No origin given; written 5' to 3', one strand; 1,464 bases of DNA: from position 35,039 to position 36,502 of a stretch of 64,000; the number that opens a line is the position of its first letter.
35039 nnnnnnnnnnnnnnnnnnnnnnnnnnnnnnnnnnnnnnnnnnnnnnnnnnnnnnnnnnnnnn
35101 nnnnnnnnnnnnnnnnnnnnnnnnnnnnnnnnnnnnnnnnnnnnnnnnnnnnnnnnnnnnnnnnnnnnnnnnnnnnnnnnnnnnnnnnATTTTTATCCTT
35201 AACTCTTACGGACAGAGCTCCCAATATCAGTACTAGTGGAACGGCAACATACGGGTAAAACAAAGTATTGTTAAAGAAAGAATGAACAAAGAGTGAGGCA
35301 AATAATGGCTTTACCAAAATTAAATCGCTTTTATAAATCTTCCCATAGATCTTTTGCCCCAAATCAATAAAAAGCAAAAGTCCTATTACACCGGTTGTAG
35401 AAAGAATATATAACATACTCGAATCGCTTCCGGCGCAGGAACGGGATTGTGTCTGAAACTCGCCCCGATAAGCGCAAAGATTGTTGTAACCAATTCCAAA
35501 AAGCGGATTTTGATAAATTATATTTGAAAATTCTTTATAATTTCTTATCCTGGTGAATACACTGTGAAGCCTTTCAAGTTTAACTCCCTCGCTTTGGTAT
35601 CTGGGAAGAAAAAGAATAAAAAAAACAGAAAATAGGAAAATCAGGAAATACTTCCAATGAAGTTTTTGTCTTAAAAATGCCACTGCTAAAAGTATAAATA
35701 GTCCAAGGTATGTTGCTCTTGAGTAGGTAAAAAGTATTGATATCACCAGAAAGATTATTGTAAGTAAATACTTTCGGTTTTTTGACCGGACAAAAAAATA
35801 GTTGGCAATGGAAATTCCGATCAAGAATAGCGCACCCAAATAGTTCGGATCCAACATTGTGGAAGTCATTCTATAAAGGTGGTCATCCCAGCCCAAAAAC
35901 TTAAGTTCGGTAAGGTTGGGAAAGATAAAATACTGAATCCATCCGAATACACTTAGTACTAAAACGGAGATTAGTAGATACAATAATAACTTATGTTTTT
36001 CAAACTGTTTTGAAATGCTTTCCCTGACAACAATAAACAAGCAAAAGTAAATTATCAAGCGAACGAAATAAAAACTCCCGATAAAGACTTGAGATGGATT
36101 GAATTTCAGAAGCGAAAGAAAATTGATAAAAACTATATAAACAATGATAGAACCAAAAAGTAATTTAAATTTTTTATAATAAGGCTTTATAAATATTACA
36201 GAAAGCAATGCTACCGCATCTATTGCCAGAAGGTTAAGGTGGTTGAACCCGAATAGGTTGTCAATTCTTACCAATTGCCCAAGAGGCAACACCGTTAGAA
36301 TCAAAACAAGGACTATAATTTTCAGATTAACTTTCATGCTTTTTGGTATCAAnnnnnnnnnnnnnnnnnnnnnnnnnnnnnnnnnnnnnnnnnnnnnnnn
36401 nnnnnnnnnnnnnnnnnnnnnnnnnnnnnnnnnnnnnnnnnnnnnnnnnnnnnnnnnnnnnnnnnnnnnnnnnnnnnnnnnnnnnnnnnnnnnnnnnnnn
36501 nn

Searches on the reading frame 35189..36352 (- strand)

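Call 53: search_protein_families(library=pfam, proteins=[window:35189-36352:-], max_evalue=0.00001)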
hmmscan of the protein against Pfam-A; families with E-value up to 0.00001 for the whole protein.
window:35189-36352:- (388 aa): 1 family
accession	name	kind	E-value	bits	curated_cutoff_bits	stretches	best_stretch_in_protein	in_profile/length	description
PF04932.20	Wzy_C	-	5.4e-13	49.4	31.7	1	198-329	2-149/149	O-Antigen ligase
